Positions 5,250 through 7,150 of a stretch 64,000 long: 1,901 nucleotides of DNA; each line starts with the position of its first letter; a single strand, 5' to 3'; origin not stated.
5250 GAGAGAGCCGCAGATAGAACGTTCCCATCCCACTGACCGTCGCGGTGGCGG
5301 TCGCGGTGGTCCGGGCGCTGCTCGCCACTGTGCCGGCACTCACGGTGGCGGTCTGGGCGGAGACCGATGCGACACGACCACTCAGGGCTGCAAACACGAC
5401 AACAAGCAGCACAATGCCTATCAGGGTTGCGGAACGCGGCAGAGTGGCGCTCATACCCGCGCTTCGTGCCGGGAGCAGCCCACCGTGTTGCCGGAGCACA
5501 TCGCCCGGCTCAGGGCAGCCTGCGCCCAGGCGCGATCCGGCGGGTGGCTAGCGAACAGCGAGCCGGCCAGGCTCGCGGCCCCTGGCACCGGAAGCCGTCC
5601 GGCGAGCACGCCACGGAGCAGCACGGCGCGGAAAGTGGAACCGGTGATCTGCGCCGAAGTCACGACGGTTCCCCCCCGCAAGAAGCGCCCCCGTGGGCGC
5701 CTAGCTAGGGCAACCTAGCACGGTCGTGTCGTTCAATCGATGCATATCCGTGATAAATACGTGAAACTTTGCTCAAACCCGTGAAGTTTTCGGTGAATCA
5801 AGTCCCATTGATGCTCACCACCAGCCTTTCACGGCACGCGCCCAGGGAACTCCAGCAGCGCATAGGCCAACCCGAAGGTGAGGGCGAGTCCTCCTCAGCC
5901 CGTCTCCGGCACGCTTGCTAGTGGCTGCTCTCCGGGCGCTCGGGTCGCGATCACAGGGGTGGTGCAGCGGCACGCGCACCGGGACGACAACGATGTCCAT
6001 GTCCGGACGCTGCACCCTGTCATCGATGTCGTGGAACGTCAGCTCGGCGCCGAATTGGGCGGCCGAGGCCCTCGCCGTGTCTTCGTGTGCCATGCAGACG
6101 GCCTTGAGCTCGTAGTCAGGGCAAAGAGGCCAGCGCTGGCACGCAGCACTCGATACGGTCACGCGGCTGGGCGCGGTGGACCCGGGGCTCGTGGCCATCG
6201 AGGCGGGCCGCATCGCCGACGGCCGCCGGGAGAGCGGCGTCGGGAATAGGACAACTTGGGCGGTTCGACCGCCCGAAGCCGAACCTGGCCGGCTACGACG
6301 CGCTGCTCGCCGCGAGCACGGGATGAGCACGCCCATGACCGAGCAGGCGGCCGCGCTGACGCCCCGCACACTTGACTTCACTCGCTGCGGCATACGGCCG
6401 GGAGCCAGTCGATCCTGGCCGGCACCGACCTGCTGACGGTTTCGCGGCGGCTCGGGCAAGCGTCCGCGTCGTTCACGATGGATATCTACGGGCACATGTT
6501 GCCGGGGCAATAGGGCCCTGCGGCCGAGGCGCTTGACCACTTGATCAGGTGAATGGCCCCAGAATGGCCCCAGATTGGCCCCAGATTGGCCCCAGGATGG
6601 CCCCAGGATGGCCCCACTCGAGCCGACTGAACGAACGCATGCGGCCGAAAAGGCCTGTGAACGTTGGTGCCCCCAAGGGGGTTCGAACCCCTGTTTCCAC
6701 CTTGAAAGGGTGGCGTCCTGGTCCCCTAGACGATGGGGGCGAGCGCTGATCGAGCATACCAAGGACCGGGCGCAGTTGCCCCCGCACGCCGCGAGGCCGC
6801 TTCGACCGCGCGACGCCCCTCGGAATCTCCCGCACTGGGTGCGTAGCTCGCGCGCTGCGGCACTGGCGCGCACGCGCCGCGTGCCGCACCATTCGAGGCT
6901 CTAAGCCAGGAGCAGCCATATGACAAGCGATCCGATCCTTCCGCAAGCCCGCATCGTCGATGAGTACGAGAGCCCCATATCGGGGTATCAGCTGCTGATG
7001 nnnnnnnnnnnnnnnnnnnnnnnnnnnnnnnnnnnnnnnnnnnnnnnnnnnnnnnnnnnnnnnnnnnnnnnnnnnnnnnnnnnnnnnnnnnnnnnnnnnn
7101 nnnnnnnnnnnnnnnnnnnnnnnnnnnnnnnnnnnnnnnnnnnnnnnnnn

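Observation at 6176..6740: Genomic-island boundary signature: degraded tyrosine-integrase C-terminus + 11-bp x6 tandem repeat abutting the 3' end of tRNA-Glu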

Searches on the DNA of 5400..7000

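Call 62: search_rna_families(source=window, start=5400, end=7000, threshold=evalue, max_evalue=1)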
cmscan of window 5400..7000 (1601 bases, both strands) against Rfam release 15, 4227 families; matches with E-value up to 1: 5.
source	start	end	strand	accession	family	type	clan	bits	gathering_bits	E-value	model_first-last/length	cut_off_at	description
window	6668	6740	-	RF00005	tRNA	Gene; tRNA;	CL00001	61.3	29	1.9e-12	1-71/71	no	tRNA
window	6667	6740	+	RF04354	Plastid-ycf2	Cis-reg;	-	26.1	65.7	0.01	1-75/75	no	Plastid-ycf2 5UTR RNA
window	6669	6740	-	RF01684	mascRNA-menRNA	Gene;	-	19.2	42.5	0.83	1-56/56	no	MALAT1-associated small cytoplasmic RNA/MEN beta RNA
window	5450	5517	+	RF03050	RAGATH-25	Gene; sRNA;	-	18.9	49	0.12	1-50/50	no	RAGATH-25 RNA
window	6498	6693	+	RF02673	scr4677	Gene; sRNA;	-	14.7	41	0.3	1-246/246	no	Streptomyces sRNA 4677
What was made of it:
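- Checked: Rfam tRNA scores 61.3 bits (call 62).
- Tried and rejected: Rfam scan of 5400-7000 (call 62).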

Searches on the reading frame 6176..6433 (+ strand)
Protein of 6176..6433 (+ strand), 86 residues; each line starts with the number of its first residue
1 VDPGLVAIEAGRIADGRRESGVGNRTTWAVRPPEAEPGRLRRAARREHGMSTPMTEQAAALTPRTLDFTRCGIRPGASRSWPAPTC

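Call 11: search_protein_families(library=pfam, max_evalue=1, proteins=[window:6176-6433:+])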
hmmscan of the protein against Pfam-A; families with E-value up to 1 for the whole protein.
seq(86 aa): 0 families

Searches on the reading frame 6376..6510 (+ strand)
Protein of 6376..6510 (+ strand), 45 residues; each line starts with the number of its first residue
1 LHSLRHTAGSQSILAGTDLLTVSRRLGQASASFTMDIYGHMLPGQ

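Call 11: search_protein_families(library=pfam, max_evalue=1, proteins=[window:6376-6510:+])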
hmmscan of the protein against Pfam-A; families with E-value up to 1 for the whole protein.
seq(45 aa): 2 families
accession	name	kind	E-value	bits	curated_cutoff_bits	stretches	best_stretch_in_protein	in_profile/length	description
PF00589.27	Phage_integrase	-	0.0007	19.8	27.1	1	2-41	130-168/172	Phage integrase family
PF19591.4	DUF6096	-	0.24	12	27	1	14-41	19-46/130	Family of unknown function (DUF6096)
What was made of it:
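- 6359..6552 (+): Tyrosine-integrase pseudogene stub: codons ~319-382 of a 382-aa family. It has a 1-nt deletion at 6377/6378, a nonsense TAG at 6511-6513 (CAG in relatives), LGH>LGQ at the second conserved His, and its original stop TGA at 6550-6552. Pfam PF00589 profile 130-168/172 (call 11).
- On Tyrosine recombinase / phage integrase (Pfam PF00589): PF00589 profile 130-168/172, E 7e-4, sub-threshold because only ~45 aa remain (call 11).
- Checked: It matches Pfam PF00589 at profile positions 130-168 of 172, with E 7e-4 and 19.8 bits; this is below the gathering score because the piece is only ~45 aa (call 11).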

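Call 22: search_dna_similar(query=window:6376-6510:+, collection=phages, mode=protein, max_evalue=1, max_rows=15)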
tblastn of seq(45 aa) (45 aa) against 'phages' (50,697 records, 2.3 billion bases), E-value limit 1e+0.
Records with a match: 1790; places in all: 1804; records where one place covers at least 80% of the query: 1788.
Best place of each record, by identity: <60% 1790.
By first word of the organism name: Streptococcus 491; Mycobacterium 409; Gordonia 167; Staphylococcus 125; Bacteriophage 80; Paenibacillus 72; Listeria 41; Lactobacillus 38; Lactococcus 37; Helicobacter 37; and 63 more.
By host as written in the record: Mycobacterium smegmatis mc2 155 274; Gordonia terrae 3612 140; - 129; Mycobacterium smegmatis mc#155 62; Staphylococcus aureus 37; Paenibacillus larvae 31; Helicobacter pylori 29; Listeria monocytogenes 27; and 658 more.
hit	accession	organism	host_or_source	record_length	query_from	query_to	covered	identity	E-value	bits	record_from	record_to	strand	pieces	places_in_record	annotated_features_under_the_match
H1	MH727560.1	Corynebacterium phage SamW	Corynebacterium xerosis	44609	1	44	98%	50.0%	4e-6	46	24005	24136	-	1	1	27: tyrosine integrase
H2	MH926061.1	Corynebacterium phage Troy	Corynebacterium xerosis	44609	1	44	98%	50.0%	4e-6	46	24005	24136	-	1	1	27: tyrosine integrase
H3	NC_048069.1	Corynebacterium phage SamW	Corynebacterium xerosis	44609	1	44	98%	50.0%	4e-6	46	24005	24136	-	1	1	27: integrase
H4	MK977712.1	Corynebacterium phage Lederberg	Corynebacterium xerosis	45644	1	44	98%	50.0%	4e-6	46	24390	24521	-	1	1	27: tyrosine integrase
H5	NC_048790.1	Corynebacterium phage Lederberg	Corynebacterium xerosis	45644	1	44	98%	50.0%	4e-6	46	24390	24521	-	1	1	27: integrase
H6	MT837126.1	Bacteriophage sp.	human fecal samples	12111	1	40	89%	55.0%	5e-5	43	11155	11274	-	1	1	record has no annotation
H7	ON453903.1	Flavonifractor phage Castelnaud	Flavonifractor plautii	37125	1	41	91%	51.2%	3e-6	46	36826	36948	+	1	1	integrase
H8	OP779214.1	Listeria phage LP-P111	Listeria monocytogenes LM 71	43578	1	41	91%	51.2%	7e-6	45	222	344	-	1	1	site-specific integrase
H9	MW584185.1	Mycobacterium phage prophiGD05-3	Mycobacterium abscessus GD05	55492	1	41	91%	51.2%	1e-5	44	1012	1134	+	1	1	1: serine integrase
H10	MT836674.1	Bacteriophage sp.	human fecal samples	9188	1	40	89%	52.5%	8e-6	45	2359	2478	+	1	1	record has no annotation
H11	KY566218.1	Corynebacterium phage LGCM-VI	Corynebacterium pseudotuberculosis 31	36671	2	41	89%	52.5%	2e-2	35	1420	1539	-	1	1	integrase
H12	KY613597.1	Corynebacterium phage LGCM-V2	Corynebacterium pseudotuberculosis ...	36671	2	41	89%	52.5%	2e-2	35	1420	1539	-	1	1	integrase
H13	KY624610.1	Corynebacterium phage LGCM-V3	Corynebacterium pseudotuberculosis ...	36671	2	41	89%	52.5%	2e-2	35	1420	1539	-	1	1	integrase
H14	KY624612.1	Corynebacterium phage LGCM-V6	Corynebacterium pseudotuberculosis ...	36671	2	41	89%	52.5%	2e-2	35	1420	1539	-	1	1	integrase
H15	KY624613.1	Corynebacterium phage LGCM-V5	Corynebacterium pseudotuberculosis ...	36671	2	41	89%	52.5%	2e-2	35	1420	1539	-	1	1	integrase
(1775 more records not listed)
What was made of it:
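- On Tyrosine recombinase / phage integrase (Pfam PF00589): 1,790 phage integrase hits (call 22).
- Checked: It hits 1,790 phage records at places whose listed annotations are integrases, best E 3e-6 (call 22).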
